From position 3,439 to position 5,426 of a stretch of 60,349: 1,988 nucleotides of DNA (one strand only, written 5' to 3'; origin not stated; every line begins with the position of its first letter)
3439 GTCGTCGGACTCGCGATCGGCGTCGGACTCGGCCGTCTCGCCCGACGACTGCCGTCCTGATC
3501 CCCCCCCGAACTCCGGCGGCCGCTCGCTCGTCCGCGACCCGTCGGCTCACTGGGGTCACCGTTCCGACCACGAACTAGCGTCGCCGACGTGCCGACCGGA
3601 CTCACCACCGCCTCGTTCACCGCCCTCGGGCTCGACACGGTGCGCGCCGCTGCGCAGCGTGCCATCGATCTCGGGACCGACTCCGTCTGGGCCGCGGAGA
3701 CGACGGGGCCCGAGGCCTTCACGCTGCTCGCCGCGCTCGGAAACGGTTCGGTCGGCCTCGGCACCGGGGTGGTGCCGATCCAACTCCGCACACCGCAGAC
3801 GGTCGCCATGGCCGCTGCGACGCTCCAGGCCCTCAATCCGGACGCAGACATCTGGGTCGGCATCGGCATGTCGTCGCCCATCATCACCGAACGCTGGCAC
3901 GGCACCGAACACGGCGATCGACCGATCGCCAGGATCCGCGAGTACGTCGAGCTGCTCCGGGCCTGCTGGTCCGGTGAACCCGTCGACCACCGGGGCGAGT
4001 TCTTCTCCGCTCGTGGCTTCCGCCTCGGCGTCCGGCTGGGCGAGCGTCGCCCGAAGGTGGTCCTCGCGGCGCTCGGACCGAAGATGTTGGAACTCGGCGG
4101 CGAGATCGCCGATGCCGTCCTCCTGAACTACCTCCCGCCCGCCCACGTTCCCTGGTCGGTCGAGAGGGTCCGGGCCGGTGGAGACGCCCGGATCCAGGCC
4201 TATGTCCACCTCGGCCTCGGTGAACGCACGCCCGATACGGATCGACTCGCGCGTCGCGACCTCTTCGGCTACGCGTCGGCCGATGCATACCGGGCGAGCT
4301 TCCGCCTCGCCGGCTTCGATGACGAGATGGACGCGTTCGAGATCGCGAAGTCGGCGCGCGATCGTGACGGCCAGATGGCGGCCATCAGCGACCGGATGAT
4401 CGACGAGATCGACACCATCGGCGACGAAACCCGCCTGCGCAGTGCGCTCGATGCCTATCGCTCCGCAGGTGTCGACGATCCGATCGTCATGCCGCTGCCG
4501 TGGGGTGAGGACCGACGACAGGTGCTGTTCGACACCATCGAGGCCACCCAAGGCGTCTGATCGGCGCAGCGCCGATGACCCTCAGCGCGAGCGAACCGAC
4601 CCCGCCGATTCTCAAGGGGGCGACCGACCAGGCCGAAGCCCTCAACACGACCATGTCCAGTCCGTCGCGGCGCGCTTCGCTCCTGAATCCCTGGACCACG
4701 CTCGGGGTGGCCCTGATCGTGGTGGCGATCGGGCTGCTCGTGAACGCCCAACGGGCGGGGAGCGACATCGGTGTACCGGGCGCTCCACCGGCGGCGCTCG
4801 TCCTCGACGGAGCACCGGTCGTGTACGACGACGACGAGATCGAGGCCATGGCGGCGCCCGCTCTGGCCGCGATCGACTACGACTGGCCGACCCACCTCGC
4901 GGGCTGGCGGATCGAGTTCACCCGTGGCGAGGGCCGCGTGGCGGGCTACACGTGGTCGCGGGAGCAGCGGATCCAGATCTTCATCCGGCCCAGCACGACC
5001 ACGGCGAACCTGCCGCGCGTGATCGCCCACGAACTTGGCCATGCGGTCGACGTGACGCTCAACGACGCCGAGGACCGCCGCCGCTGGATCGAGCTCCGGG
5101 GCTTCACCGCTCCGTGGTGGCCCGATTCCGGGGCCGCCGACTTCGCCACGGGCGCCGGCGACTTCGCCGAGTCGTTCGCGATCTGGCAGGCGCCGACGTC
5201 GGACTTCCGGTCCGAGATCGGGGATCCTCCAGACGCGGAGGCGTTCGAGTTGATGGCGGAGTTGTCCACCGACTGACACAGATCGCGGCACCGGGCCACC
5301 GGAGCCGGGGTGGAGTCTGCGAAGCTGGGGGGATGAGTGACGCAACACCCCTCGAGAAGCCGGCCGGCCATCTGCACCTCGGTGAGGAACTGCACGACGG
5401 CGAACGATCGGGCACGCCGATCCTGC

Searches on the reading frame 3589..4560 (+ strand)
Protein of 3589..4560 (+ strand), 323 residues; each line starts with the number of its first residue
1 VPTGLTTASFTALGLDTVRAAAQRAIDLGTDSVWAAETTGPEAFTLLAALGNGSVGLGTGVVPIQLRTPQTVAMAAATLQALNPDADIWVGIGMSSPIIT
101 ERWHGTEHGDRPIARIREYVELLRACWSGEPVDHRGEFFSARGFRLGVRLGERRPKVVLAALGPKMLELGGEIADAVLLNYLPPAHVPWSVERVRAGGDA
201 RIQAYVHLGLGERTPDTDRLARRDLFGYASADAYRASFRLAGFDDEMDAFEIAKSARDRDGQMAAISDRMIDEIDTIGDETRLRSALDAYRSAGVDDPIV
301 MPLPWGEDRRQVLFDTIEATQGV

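Call 5: search_protein_families(library=pfam, proteins=[window:3589-4560:+], max_evalue=0.1)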
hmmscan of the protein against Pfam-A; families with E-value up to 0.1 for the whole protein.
window:3589-4560:+ (323 aa): 2 families
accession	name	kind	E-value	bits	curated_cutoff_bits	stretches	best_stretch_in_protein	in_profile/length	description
PF00296.26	Bac_luciferase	-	1.1e-48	166.7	27.9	1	14-296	21-313/314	Luciferase-like monooxygenase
PF03752.18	ALF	-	0.04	14.3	25.4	1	16-35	13-32/42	Short repeats of unknown function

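Call 6: search_protein_families(library=ncbifam, proteins=[window:3589-4560:+], max_evalue=0.1)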
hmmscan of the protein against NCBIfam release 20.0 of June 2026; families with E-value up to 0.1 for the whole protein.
window:3589-4560:+ (323 aa): 23 families
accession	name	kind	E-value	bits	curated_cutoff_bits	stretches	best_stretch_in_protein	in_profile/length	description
TIGR03841.1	F420_Rv3093c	subfamily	1.6e-58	198.5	213.65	1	19-304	13-298/298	LLM class F420-dependent oxidoreductase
TIGR04024.1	F420_NP1902A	hypoth_equivalog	1.2e-41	142.5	345.4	1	15-296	14-306/330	TIGR04024 family LLM class F420-dependent oxidoreductase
TIGR03559.1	F420_Rv3520c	subfamily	1.9e-34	119.2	335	1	16-297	13-321/325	LLM class F420-dependent oxidoreductase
TIGR03564.1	F420_MSMEG_4879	subfamily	2.7e-31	109.2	234.25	1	20-183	3-166/265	TIGR03564 family F420-dependent LLM class oxidoreductase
TIGR03620.1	F420_MSMEG_4141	subfamily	4.3e-22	78.8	219.8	1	7-302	8-260/280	TIGR03620 family F420-dependent LLM class oxidoreductase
NF002619.0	PRK02271.1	equivalog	5e-21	75.3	276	1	18-311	16-315/329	5,10-methylenetetrahydromethanopterin reductase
TIGR03617.1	F420_MSMEG_2256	subfamily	2.3e-19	69.5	278.15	1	22-303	1-300/318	TIGR03617 family F420-dependent LLM class oxidoreductase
TIGR03857.1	F420_MSMEG_2249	hypoth_equivalog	8.2e-19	68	218.4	1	21-197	19-195/329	TIGR03857 family LLM class F420-dependent oxidoreductase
TIGR03555.1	F420_mer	equivalog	9.6e-17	61.3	348.7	1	44-309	44-312/325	5,10-methylenetetrahydromethanopterin reductase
TIGR03885.1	flavin_revert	hypoth_equivalog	2.1e-11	43.6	398.7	1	46-204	53-209/315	TIGR03885 family FMN-dependent LLM class oxidoreductase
TIGR03557.1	F420_G6P_family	subfamily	1.1e-10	41.1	210.4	1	39-213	45-219/316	TIGR03557 family F420-dependent LLM class oxidoreductase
TIGR03619.1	F420_Rv2161c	subfamily_domain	1.6e-10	41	166.9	1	34-204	39-208/247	TIGR03619 family F420-dependent LLM class oxidoreductase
TIGR04465.1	ArgArg_F420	equivalog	2.7e-10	39.9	470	1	47-176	100-231/364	F420-dependent hydroxymycolic acid dehydrogenase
TIGR03554.1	F420_G6P_DH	equivalog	4.6e-09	35.7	420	1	47-175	56-188/331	glucose-6-phosphate dehydrogenase (coenzyme-F420)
TIGR03842.1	F420_CPS_4043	hypoth_equivalog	5.1e-07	29.1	295.45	1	56-199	57-189/329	TIGR03842 family LLM class F420-dependent oxidoreductase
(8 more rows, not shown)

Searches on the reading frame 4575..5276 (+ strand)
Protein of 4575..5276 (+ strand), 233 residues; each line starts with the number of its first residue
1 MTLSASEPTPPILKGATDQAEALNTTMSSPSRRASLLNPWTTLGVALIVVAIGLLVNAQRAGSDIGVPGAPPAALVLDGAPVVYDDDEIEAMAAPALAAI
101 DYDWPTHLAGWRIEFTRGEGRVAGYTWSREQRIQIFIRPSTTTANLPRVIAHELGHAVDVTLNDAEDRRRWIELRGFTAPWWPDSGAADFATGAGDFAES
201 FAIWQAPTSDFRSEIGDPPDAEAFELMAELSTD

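Call 5: search_protein_families(library=pfam, proteins=[window:4575-5276:+], max_evalue=0.1)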
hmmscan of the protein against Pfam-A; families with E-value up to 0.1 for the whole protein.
window:4575-5276:+ (233 aa): 1 family
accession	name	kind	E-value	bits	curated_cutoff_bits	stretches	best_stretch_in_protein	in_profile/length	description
PF06114.19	Peptidase_M78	-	0.074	13.3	22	0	120-164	16-60/123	IrrE N-terminal-like domain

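Call 6: search_protein_families(library=ncbifam, proteins=[window:4575-5276:+], max_evalue=0.1)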
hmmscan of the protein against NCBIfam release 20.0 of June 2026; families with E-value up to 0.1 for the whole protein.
window:4575-5276:+ (233 aa): 3 families
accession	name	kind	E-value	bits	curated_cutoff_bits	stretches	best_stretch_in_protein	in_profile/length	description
NF033876.2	flagella_HExxH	equivalog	0.0068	15.9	205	1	142-197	125-169/384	flagellinolysin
NF038280.1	IS607_TnpB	exception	0.008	15.2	350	1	166-209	60-103/431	IS607 family element RNA-guided endonuclease TnpB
NF038145.1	Hvo_1808_fam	equivalog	0.074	12.3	200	1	120-161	107-148/432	Hvo_1808 family surface protein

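Call 7: search_protein_families(library=padloc, proteins=[window:4575-5276:+], max_evalue=0.1)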
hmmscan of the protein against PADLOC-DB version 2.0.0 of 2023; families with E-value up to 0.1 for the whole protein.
window:4575-5276:+ (233 aa): 0 families

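Call 9: search_solved_structures(query=window:4575-5276:+, max_evalue=10, show_alignments=2)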
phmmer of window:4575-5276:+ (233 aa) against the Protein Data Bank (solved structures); distinct sequences matched with E-value up to 10: 5.
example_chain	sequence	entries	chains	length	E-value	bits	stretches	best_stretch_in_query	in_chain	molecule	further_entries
6dzi_S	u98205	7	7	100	0.19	14.2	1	49-96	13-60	50S ribosomal protein L21 | Large ribosomal subunit protein bL21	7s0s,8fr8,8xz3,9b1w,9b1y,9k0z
6dzp_S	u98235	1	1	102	0.2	14.2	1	49-96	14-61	50S ribosomal protein L21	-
5o60_S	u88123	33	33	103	0.2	14.1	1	49-96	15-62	50S ribosomal protein L21 | Large ribosomal subunit protein bL21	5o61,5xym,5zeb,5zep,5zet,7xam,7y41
5v7q_R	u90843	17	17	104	0.3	13.6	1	48-93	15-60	LSU ribosomal protein L21p | 50S ribosomal protein L21 | Large ribosomal subunit protein bL21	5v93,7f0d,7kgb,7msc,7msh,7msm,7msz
1gax_A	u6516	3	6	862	0.58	12.6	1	153-192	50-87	VALYL-TRNA SYNTHETASE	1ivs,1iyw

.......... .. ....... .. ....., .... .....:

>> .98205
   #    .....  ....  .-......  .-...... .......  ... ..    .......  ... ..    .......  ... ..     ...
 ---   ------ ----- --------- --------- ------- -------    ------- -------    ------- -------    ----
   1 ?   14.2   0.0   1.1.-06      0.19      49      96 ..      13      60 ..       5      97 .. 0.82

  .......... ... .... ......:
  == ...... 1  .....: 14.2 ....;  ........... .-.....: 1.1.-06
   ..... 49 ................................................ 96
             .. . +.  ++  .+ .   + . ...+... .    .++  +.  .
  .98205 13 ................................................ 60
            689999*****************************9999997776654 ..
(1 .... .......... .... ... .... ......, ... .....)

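Call 11: find_homologous_proteins(query=window:4575-5276:+, max_evalue=0.001)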
Query window:4575-5276:+ (233 aa): 306 proteins with E <= 0.001 among 2945 candidates; the best 120 are listed.
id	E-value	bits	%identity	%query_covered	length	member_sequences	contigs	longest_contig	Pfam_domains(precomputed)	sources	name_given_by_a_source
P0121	6.0e-150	515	100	100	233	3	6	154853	-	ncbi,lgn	-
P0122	8.7e-108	377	83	89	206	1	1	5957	-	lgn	-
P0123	5.4e-91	322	74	83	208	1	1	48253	-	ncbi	-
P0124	1.9e-56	209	57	61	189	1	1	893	-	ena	-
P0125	1.7e-55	206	56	66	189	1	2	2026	-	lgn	-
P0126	2.2e-55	206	54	82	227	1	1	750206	-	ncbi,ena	-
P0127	1.2e-54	203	57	66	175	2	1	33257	-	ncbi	-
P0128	2.0e-54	202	57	66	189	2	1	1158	-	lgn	-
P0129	5.1e-54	201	56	66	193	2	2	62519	-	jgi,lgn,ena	-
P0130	1.2e-53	200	55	66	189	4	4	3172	-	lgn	-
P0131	1.3e-53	200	51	80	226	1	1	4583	-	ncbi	-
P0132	1.8e-53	199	55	60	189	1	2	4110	-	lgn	-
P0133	2.0e-53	199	55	66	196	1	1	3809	-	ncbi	-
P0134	4.0e-53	198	58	65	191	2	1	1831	-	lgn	-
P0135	5.4e-53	198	50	81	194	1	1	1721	-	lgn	-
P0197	1.6e-42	163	56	63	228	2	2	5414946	-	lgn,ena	-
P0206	9.9e-42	161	57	61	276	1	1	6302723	-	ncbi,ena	-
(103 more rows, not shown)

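Call 21: find_encoding_contigs(protein=P0206, flank=6000, max_places=2)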
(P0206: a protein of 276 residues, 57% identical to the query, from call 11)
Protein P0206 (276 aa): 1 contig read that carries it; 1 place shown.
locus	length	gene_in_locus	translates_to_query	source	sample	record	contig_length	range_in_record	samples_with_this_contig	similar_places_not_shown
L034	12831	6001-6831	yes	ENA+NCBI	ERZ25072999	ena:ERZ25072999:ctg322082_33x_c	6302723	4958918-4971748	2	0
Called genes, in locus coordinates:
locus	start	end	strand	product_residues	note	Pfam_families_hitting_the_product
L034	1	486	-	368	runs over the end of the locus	PF13439:Glyco_transf_4 (weak), PF13692:Glyco_trans_1_4, PF00534:Glycos_transf_1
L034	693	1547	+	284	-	PF12844:HTH_19, PF13560:HTH_31, PF19054:DUF5753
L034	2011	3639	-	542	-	PF01676:Metalloenzyme, PF06415:iPGM_N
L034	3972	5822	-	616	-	PF00691:OmpA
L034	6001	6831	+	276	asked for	-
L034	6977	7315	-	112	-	PF00543:P-II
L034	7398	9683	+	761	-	PF02665:Nitrate_red_gam (weak), PF12838:Fer4_7 (faint), PF12797:Fer4_2 (weak), PF13183:Fer4_8, PF13187:Fer4_9, PF13237:Fer4_10 (weak), PF13484:Fer4_16 (weak), PF02754:CCG, +2 more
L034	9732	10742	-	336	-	-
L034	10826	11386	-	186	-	PF06559:DCD_N, PF22769:DCD, PF22569:DCD_C, PF00692:dUTPase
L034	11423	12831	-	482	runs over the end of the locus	-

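Call 22: find_encoding_contigs(protein=P0197, flank=6000, max_places=2)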
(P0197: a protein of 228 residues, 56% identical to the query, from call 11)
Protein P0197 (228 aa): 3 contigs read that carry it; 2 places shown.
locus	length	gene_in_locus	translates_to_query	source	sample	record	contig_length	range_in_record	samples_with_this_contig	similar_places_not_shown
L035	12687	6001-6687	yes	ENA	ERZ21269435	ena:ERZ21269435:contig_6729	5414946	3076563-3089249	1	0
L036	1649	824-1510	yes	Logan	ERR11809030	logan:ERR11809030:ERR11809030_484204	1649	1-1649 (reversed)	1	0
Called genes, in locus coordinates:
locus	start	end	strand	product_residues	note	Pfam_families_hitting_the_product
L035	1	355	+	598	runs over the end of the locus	PF00664:ABC_membrane, PF00005:ABC_tran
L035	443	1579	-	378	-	PF13439:Glyco_transf_4, PF13579:Glyco_trans_4_4 (faint), PF00534:Glycos_transf_1, PF13692:Glyco_trans_1_4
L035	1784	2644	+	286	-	PF13560:HTH_31 (weak), PF19054:DUF5753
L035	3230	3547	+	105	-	-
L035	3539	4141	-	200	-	PF01810:LysE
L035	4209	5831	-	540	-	PF01676:Metalloenzyme, PF06415:iPGM_N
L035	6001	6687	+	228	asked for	-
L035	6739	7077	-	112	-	PF00543:P-II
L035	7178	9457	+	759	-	PF02665:Nitrate_red_gam (weak), PF12838:Fer4_7 (faint), PF12797:Fer4_2 (weak), PF13183:Fer4_8, PF13187:Fer4_9, PF13237:Fer4_10, PF13484:Fer4_16, PF02754:CCG, +2 more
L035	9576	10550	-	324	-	-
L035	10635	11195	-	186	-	PF06559:DCD_N, PF22769:DCD, PF22569:DCD_C, PF00692:dUTPase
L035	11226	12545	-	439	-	-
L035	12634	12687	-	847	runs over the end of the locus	PF02515:CoA_transf_3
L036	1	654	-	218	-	?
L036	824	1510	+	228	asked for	-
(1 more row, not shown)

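Call 26: search_protein_families(library=pfam, alignment_id=A1, max_evalue=0.05)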
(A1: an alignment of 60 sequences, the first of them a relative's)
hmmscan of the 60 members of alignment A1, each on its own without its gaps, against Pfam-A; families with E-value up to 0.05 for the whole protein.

A. member 1, P0121 (233 aa): 0 families

B. families by the number of members that match (of 60 scanned): 14 families
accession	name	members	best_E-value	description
PF06114.19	Peptidase_M78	16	0.0059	IrrE N-terminal-like domain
PF20573.4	DUF6782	9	0.00047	Putative metallopeptidase family (DUF6782)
PF12388.14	Peptidase_M57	6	0.0045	Dual-action HEIGH metallo-peptidase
PF14891.12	Peptidase_M91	6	0.014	Effector protein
PF10026.15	DUF2268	5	0.0048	Predicted Zn-dependent protease (DUF2268)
PF03873.18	RseA_C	2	0.0052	Anti sigma-E protein RseA, C-terminal domain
PF07737.17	ATLF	2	0.017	Anthrax toxin lethal factor, N- and C-terminal domain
PF10263.15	SprT-like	2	0.025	SprT-like family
PF01435.24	Peptidase_M48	1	0.0011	Peptidase family M48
PF05572.19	Peptidase_M43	1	0.0021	Pregnancy-associated plasma protein-A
PF00413.30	Peptidase_M10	1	0.013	Matrixin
PF12040.14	DUF3526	1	0.019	Domain of unknown function (DUF3526)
PF13688.12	Reprolysin_5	1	0.031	Metallo-peptidase family M12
PF19527.4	DUF6055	1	0.036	Family of unknown function (DUF6055)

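Call 33: predict_structure(alignment_id=A1)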
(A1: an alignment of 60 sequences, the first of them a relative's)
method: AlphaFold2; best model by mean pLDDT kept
length: 233 residues; sequences in the alignment: 60
mean_pLDDT: 85.5   pTM: 0.69
mean pLDDT of the five models: 85.5, 85.4, 84.9, 84.7, 84.5
residues with pLDDT >= 90: 147; 70-90: 34; 50-70: 37; < 50: 15
segments of 3 or more residues with pLDDT < 50: 1-3, 31-34
pLDDT, mean of each block of 10 residues (from residue 1): 58 54 51 63 87 81 66 61 97 98 97 96 95 97 97 98 98 97 86 98 96 97 98 91
secondary structure, 60 per line:
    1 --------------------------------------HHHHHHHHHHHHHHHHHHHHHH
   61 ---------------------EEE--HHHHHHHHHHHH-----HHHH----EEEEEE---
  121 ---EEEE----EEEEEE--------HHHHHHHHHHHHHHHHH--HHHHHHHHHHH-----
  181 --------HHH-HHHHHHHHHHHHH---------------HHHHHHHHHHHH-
elements in order: H39-60 E82-84 H87-98 H104-107 E112-117 E124-127 E132-137 H146-162 H165-175 H193-205 H221-232

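Call 97: search_protein_families(library=phrogs, proteins=[window:4575-5276:+], max_evalue=0.001)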
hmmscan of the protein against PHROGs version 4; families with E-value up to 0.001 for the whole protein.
window:4575-5276:+ (233 aa): 1 family
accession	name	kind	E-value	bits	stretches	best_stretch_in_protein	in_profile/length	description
phrog_87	-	other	0.00097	19.9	0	124-173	65-116/227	metallo-protease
